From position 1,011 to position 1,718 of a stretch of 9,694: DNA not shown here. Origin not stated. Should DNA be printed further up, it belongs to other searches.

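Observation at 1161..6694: Self-contained B12 acyl-CoA mutase operon led by an aminoacyl-CoA ammonia-lyase-like gene: candidate 2-aminoisobutyrate (tertiary amine) pathway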

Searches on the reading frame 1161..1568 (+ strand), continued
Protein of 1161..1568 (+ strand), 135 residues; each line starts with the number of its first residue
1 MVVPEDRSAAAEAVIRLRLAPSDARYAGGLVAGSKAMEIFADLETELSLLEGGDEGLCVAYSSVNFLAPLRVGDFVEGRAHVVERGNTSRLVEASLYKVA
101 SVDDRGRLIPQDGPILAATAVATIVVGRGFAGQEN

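Call 19: search_protein_families(library=ncbifam, proteins=[L003:14778-15755:-, L025:8246-9637:-, L020:990-2699:-, L014:17395-17895:-, L009:7459-8520:+, L010:5125-6735:+, L018:14893-15993:+, L005:18329-19357:+, L021:1423-3699:+, L013:1943-3268:+], max_evalue=0.00001)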
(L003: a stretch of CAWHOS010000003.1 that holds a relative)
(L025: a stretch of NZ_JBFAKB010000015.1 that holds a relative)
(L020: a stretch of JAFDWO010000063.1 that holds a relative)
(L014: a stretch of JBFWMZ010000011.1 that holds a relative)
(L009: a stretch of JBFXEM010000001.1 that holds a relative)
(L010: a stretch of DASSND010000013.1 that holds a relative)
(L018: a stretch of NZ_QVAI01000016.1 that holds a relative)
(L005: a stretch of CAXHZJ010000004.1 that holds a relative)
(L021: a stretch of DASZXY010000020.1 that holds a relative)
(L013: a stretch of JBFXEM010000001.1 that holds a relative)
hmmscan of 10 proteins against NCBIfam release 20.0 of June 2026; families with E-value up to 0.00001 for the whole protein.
L003:14778-15755:- (325 aa): 15 families
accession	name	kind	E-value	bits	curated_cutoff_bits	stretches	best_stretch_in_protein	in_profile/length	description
NF052282.1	PLP_TF_PdxR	equivalog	6.8e-18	64.9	320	1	13-88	1-76/448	MocR-like pyridoxine biosynthesis transcription factor PdxR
NF012025.0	PRK15481.1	equivalog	3e-17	62.4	573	1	16-89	9-82/432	MocR-like B6 salvage transcription factor PtsJ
NF053730.1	TransRegRv1152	equivalog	2.5e-16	59.7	170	1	4-101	7-102/120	Rv1152 family transcriptional regulator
NF052286.1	ecto_TF_EhuR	exception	1.4e-15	56.8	480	1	12-91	10-89/458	MocR-like ectoine utilization transcription factor EhuR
NF052281.1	rhizopine_MocR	equivalog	8.4e-15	54.4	650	1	4-94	9-99/479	rhizopine catabolism transcriptional regulator MocR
TIGR02325.1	C_P_lyase_phnF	equivalog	1.7e-12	47.4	156.8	1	8-79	3-74/238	phosphonate metabolism transcriptional regulator PhnF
NF052290.2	MocR_like_YczR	exception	3.6e-12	45.7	487.4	1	10-95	16-105/458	MocR-like transcription factor YczR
NF047563.1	modulin_PmtR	equivalog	7.8e-11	42.1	200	1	6-79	5-78/125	PSM export ABC transporter transcriptional regulator PmtR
TIGR02018.2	his_ut_repres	equivalog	1.1e-09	38.1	220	1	15-96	1-82/226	histidine utilization transcriptional repressor HutC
NF003011.0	PRK03837.1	subfamily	4.4e-08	33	260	1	16-82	16-83/241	transcriptional regulator NanR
NF007741.0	PRK10421.1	equivalog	1.6e-07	30.9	311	1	15-78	9-72/262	transcriptional regulator LldR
NF052285.1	GABA_TF_GabR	exception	3.2e-07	29.5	600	1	15-79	1-65/456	MocR-like transcriptional regulator GabR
TIGR03337.1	phnR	equivalog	5.6e-07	29.5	296.75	1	15-78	3-66/231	phosphonate utilization transcriptional regulator PhnR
TIGR02404.1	trehalos_R_Bsub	equivalog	1.1e-06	28.4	211.95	1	15-79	2-66/233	trehalose operon repressor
NF007486.0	PRK10079.1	equivalog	8.8e-06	25.6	363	0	9-75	7-71/241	phosphonate metabolism transcriptional regulator PhnF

L025:8246-9637:- (463 aa): 69 families (the best 25 are shown)
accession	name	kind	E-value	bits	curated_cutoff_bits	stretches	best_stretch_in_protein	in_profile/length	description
NF004426.0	PRK05769.1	equivalog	6.5e-89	298.7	552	1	51-459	36-440/441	acetyl ornithine aminotransferase family protein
NF005993.0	PRK08117.1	subfamily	2.2e-88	296.7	574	1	54-461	28-432/433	aspartate aminotransferase family protein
NF004718.0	PRK06062.1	subfamily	5.5e-87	292.2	472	1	51-461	38-451/454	hypothetical protein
NF049939.1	HyAminethphonNHLyPbfA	equivalog_domain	3.1e-84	283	525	1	54-458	46-441/442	(R)-1-hydroxy-2-aminoethylphosphonate ammonia-lyase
NF006228.0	PRK08360.1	equivalog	6.6e-84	282.1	608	1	50-461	22-429/443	aspartate aminotransferase family protein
NF004714.0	PRK06058.1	subfamily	2.4e-81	273.6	639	1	48-458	39-446/447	4-aminobutyrate--2-oxoglutarate transaminase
TIGR00700.1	GABAtrnsam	equivalog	2.3e-79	267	506.65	1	49-457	13-419/420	4-aminobutyrate--2-oxoglutarate transaminase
NF004755.0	PRK06082.1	equivalog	2.1e-77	260.5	467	1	54-461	57-454/459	aspartate aminotransferase family protein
NF002874.0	PRK03244.1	equivalog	7.5e-77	258.8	457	1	53-461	27-397/399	acetylornithine transaminase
NF006368.0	PRK08593.1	equivalog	3.2e-75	253.4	570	1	52-461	27-434/448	aspartate aminotransferase family protein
NF005692.0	PRK07495.1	equivalog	1.3e-73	248.1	724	1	47-461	18-424/425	4-aminobutyrate--2-oxoglutarate transaminase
NF004800.0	PRK06149.1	equivalog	1.8e-73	248.1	973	1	51-458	567-970/972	aminotransferase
NF005376.0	PRK06918.1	equivalog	1.8e-73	247.5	676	1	37-459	22-444/451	4-aminobutyrate--2-oxoglutarate transaminase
NF005683.0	PRK07481.1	subfamily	1.9e-73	248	575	1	51-460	28-451/453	hypothetical protein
TIGR00707.1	argD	subfamily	4e-73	246.4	410.05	1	54-456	12-380/381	acetylornithine/succinylornithine family transaminase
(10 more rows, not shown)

L020:990-2699:- (569 aa): 52 families (the best 25 are shown)
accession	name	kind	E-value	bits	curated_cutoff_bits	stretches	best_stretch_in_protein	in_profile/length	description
NF058623.1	HdaclCoAlyACT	equivalog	1e-186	622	600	1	2-558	10-571/575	2-hydroxyacyl-CoA lyase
NF004516.0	PRK05858.1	equivalog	2.1e-90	303.8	587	1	9-526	18-534/548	acetolactate synthase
NF006122.0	PRK08266.1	subfamily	2.3e-74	250.8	571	1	3-531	5-528/543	hypothetical protein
NF006187.0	PRK08322.1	equivalog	1.8e-66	224.7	509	1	4-527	4-528/548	acetolactate synthase large subunit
NF005712.0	PRK07524.1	subfamily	1.2e-65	222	500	1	1-529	2-531/536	5-guanidino-2-oxopentanoate decarboxylase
NF006721.0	PRK09259.1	equivalog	1.7e-65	221.8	557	1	6-529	19-552/574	oxalyl-CoA decarboxylase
NF006052.0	PRK08199.1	subfamily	1.8e-62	211.5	539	1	2-530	8-540/559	thiamine pyrophosphate protein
NF006378.0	PRK08617.1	equivalog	6.9e-62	209.5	510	1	4-528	10-539/556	acetolactate synthase AlsS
TIGR00118.1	acolac_lg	equivalog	1.6e-60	205.1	538.35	1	5-530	4-537/557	biosynthetic-type acetolactate synthase large subunit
TIGR03254.1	oxalate_oxc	equivalog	1.9e-60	205.1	739.4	1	8-529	9-539/554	oxalyl-CoA decarboxylase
TIGR03457.1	sulphoacet_xsc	equivalog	2.4e-58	197.9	676.4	2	3-231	3-232/579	sulfoacetaldehyde acetyltransferase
NF005713.0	PRK07525.1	subfamily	2.6e-58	197.8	620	1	3-525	7-560/592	sulfoacetaldehyde acetyltransferase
TIGR02418.1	acolac_catab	equivalog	4e-55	187.3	551.1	1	5-528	2-530/539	acetolactate synthase AlsS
NF004710.0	PRK06048.1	equivalog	6e-53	180.1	976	1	3-530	9-540/561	acetolactate synthase large subunit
NF006524.0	PRK08978.1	equivalog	1.2e-51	175.6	738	1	5-528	4-525/548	acetolactate synthase 2 catalytic subunit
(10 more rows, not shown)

L014:17395-17895:- (166 aa): 3 families
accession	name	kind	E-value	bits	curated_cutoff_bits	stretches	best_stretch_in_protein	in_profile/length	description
TIGR00011.1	YbaK_EbsC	equivalog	6e-14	52.1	153.25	1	35-163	22-150/152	Cys-tRNA(Pro) deacylase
NF006625.0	PRK09194.1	equivalog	6e-10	38.6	558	1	36-142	255-360/559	proline--tRNA ligase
NF007951.0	PRK10670.1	equivalog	2.7e-07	30.6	243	1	37-128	26-119/159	Cys-tRNA(Pro)/Cys-tRNA(Cys) deacylase YbaK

L009:7459-8520:+ (353 aa): 68 families (the best 25 are shown)
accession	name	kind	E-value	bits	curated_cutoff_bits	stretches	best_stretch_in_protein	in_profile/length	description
NF004127.0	PRK05617.1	subfamily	4.2e-122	407.9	274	1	2-345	8-352/356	3-hydroxyisobutyryl-CoA hydrolase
NF058611.1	NlCAhytisonDspII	equivalog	1.3e-72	244.9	600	1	7-344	10-359/367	enoyl-CoA hydratase/isomerase DspII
NF004634.0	PRK05980.1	equivalog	2e-40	138.9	375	1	1-189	1-190/263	crotonase/enoyl-CoA hydratase family protein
NF051848.1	EnCoAHydtEchA19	equivalog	5.5e-37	127.7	400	1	5-201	2-195/258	enoyl-CoA hydratase EchA19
NF006007.0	PRK08138.1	subfamily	4.5e-32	111.4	355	1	5-197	9-194/261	enoyl-CoA hydratase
NF004517.0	PRK05862.1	equivalog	7.4e-31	107.6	396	1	3-204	4-197/257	enoyl-CoA hydratase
NF042430.2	EnCoAhydt_DpgD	equivalog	1e-30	107.1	400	1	8-211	2-207/258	enoyl-CoA-hydratase DpgD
NF004781.0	PRK06127.1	subfamily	5.2e-29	101.7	291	1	2-192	10-199/269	enoyl-CoA hydratase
NF007239.0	PRK09674.1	equivalog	5.7e-29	101.3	371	1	3-188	4-183/257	2,3-dehydroadipyl-CoA hydratase PaaF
NF004475.0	PRK05809.1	subfamily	7.1e-29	101.1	394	1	3-196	4-192/260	short-chain-enoyl-CoA hydratase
NF006100.0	PRK08252.1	subfamily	1.1e-28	100.6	282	1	1-187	1-179/254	crotonase/enoyl-CoA hydratase family protein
NF006699.0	PRK09245.1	subfamily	1.2e-28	100.1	354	1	1-197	1-199/266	crotonase/enoyl-CoA hydratase family protein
NF005864.0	PRK07799.1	equivalog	6.5e-28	97.6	316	1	3-207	8-209/266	crotonase/enoyl-CoA hydratase family protein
NF005803.0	PRK07658.1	equivalog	7.5e-28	97.6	313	1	7-195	6-188/257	enoyl-CoA hydratase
NF005879.0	PRK07827.1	equivalog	2.1e-27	96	283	1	4-185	8-187/261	enoyl-CoA hydratase family protein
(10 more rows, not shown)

L010:5125-6735:+ (536 aa): 10 families
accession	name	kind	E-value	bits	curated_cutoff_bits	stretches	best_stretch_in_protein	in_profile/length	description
NF011942.0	PRK15413.1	equivalog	1.3e-31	109.8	594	1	99-503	86-483/512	glutathione ABC transporter substrate-binding protein GsiB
NF045468.1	Opp5A_nikA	equivalog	3e-30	105.1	600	1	23-496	1-452/488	nickel ABC transporter substrate-binding protein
NF045467.1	Opp4A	equivalog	2e-22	79.2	650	1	198-509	208-534/556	oligopeptide ABC transporter substrate-binding protein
TIGR02294.1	nickel_nikA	equivalog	2.5e-22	79.1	393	1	79-500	42-470/501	nickel ABC transporter substrate-binding protein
NF011689.0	PRK15109.1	equivalog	6.5e-18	64.7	560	1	140-501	153-508/547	ABC transporter substrate-binding protein SapA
TIGR04028.1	SBP_KPN_01854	hypoth_equivalog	6.2e-17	61.3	468.5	1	84-513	43-490/509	TIGR04028 family ABC transporter substrate-binding protein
NF043070.1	DppA_dipep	equivalog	1.6e-11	43.5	1005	1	197-493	207-496/535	dipeptide ABC transporter periplasmic-binding protein DppA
NF011684.0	PRK15104.1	equivalog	3.2e-09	36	947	1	80-503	77-511/543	oligopeptide ABC transporter substrate-binding protein OppA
NF047575.1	opine_bind_CntA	exception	1.8e-08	33.4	800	1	11-314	7-317/535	staphylopine-dependent metal ABC transporter substrate-binding lipoprotein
NF010149.0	PRK13626.1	equivalog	1.7e-07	30.3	476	1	84-204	163-272/552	HTH-type transcriptional regulator SgrR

L018:14893-15993:+ (366 aa): 0 families

L005:18329-19357:+ (342 aa): 0 families

L021:1423-3699:+ (758 aa): 1 family
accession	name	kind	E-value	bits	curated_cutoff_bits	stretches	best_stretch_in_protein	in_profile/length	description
NF053518.1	DipepPtdsDpp5Prph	equivalog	1.3e-13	50.3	900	1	371-637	301-539/655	dipeptidyl-peptidase Dpp5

L013:1943-3268:+ (441 aa): 19 families
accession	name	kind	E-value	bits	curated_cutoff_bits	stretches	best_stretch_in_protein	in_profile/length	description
NF006771.0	PRK09290.1-5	subfamily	1.6e-101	339.8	399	1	31-433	7-411/413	allantoate amidohydrolase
NF058540.1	Ncarbamyl_ErtE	equivalog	2.8e-101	339.1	520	1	29-432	9-415/418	N-carbamyl-l-glutamate amidohydrolase ErtE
TIGR01879.1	hydantase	subfamily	8.6e-91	304.8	204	1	50-430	19-400/401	hydantoinase/carbamoylase family amidase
NF006775.0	PRK09290.2-5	equivalog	5.9e-90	301.9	479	1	23-433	5-415/419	allantoate amidohydrolase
NF009531.0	PRK12893.1-5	equivalog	4.6e-82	275.7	486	1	45-435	22-415/421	Zn-dependent hydrolase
NF006769.0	PRK09290.1-3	subfamily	1.1e-81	274.7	452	1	51-433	32-413/417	allantoate amidohydrolase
NF009529.0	PRK12893.1-2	equivalog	2.5e-77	260.4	508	1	45-432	22-408/411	Zn-dependent hydrolase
NF009527.0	PRK12891.1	subfamily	3.3e-74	250.4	461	1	40-432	21-421/426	Zn-dependent hydrolase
NF006768.0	PRK09290.1-1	equivalog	1.4e-70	238.2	532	1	32-433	8-409/411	allantoate deiminase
NF006770.0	PRK09290.1-4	equivalog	2.1e-70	237.5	372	1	46-432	18-401/403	allantoate amidohydrolase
NF006773.0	PRK09290.2-2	equivalog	2.5e-67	227.6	584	1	29-430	14-415/419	allantoate amidohydrolase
TIGR03176.1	AllC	equivalog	1.5e-60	205.1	597.75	1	50-432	21-403/406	allantoate deiminase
NF006772.0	PRK09290.2-1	subfamily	2.5e-60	204.5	424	1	28-435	12-419/430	allantoate amidohydrolase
NF009530.0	PRK12893.1-4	subfamily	4e-59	200.8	551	1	50-432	28-408/423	Zn-dependent hydrolase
NF010373.0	PRK13799.1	equivalog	7.6e-58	196.3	1087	1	40-432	193-587/591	unknown domain/N-carbamoyl-L-amino acid hydrolase fusion protein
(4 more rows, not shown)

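Call 21: search_solved_structures(query=L025:8246-9637:-, max_evalue=1e-40, show_alignments=1)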
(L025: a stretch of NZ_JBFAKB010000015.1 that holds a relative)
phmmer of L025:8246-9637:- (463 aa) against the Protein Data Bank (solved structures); distinct sequences matched with E-value up to 1e-40: 84 (the best 60 are shown).
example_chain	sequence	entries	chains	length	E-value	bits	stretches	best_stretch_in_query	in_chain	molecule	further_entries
1d7r_A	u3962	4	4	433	2e-173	580.6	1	32-457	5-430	PROTEIN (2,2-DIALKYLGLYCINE DECARBOXYLASE (PYRUVATE))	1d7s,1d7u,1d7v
1dgd_A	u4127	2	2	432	3.6e-173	579.7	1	33-457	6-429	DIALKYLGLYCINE DECARBOXYLASE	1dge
1dka_A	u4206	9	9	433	3.5e-172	576.5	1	32-457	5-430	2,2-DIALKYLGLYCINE DECARBOXYLASE (PYRUVATE) | 2,2-Dialkylglycine decarboxylase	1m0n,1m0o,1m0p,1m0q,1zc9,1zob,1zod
1z3z_A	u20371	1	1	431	4.1e-171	573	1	33-457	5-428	dialkylglycine decarboxylase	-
9wrf_A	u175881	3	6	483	7.8e-67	229.3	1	50-459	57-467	Broad substrate specificity amino-acid racemase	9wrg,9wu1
2zuk_A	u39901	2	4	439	1e-66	228.9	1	50-460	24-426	Alpha-amino-epsilon-caprolactam racemase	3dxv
3dxw_A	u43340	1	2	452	1.1e-66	228.8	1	50-460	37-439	Alpha-amino-epsilon-caprolactam racemase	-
3r4t_A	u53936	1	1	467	8e-65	222.7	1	49-457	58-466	4-aminobutyrate aminotransferase GabT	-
5m4b_A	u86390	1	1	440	1.2e-64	222.1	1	50-460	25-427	Aminotransferase class-III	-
5m49_A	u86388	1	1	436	1.4e-64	221.9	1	50-460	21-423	Aminotransferase class-III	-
5m46_A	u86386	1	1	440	1.4e-64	221.9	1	50-460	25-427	Aminotransferase class-III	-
5m4d_A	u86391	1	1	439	3.4e-64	220.6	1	50-460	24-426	Aminotransferase class-III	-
3q8n_A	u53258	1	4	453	4.5e-62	213.7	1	47-459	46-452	4-aminobutyrate transaminase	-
7vno_A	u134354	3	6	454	6e-62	213.2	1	54-460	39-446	454aa long hypothetical 4-aminobutyrate aminotransferase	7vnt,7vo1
1szs_A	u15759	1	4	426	6.9e-61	209.7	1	50-458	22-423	4-aminobutyrate aminotransferase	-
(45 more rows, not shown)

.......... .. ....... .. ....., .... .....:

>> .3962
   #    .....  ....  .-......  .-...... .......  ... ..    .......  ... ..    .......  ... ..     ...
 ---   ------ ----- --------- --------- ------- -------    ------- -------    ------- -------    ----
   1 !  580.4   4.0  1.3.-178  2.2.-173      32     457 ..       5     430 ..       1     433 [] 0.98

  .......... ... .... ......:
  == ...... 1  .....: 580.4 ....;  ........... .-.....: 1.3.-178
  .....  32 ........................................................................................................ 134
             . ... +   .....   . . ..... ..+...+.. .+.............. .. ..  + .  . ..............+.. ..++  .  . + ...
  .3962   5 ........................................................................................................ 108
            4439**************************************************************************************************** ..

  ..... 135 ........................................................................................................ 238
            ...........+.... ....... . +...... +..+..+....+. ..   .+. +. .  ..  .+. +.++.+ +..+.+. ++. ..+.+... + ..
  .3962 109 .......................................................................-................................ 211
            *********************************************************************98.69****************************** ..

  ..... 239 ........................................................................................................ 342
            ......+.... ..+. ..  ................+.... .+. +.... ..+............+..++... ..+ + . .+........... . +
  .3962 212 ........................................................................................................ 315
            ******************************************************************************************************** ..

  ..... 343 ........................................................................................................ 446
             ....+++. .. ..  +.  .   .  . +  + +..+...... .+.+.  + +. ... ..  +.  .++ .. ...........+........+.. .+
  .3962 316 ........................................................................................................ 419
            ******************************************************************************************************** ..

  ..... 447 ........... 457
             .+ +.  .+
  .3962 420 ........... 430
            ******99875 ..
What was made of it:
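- On 2,2-dialkylglycine decarboxylase (neighbour gene, not in the window): 580 bits to 1D7R against 229 for the next family (call 21).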

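Call 27: search_solved_structures(query=L016:17733-19196:+, max_evalue=1e-30, show_alignments=0)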
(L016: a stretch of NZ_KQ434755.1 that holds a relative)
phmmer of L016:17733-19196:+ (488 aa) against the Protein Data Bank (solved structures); distinct sequences matched with E-value up to 1e-30: 32.
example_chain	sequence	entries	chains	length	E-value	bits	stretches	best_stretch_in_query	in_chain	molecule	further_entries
8weu_A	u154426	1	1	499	1.7e-59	205.4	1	11-476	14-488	Fatty-acyl-CoA synthase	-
8wev_A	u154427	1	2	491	1.8e-59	205.3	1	11-476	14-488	Feruloyl-CoA Synthetase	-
3r44_A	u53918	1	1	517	2.1e-48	168.8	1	27-472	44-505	fatty acyl CoA synthetase FADD13 (FATTY-ACYL-CoA SYNTHETASE)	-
5x8f_A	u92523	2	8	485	1.2e-45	159.7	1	12-464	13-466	2-succinylbenzoate--CoA ligase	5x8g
5buq_A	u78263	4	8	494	1.2e-44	156.5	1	12-464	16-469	2-succinylbenzoate--CoA ligase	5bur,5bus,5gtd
4fuq_A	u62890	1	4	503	1.8e-42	149.3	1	24-476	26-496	Malonyl CoA synthetase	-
4gxq_A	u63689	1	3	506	6e-42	147.5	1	24-475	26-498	Malonyl CoA synthetase, Benzoate-CoA ligase Chimeric protein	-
4fut_A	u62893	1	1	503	1.4e-41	146.4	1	24-475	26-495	Malonyl CoA synthetase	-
6mfy_A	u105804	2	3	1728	4.8e-41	144.5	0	8-475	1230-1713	Linear gramicidin synthase subunit A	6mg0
6mfz_A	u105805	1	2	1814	5.6e-41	144.3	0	8-475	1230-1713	Linear gramicidin synthase subunit A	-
9be3_A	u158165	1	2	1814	5.6e-41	144.3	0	8-475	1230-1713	Linear gramicidin synthase subunit A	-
9be4_A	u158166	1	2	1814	5.6e-41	144.3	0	8-475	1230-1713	Linear gramicidin synthase subunit A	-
9meh_A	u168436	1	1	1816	5.6e-41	144.3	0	8-475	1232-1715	Linear gramicidin synthase subunit A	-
4gxr_A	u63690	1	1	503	2.6e-40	142.1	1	24-475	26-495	Malonyl CoA synthetase, Benzoate-CoA ligase Chimeric protein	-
3ivr_A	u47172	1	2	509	3.7e-38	135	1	12-476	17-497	Putative long-chain-fatty-acid CoA ligase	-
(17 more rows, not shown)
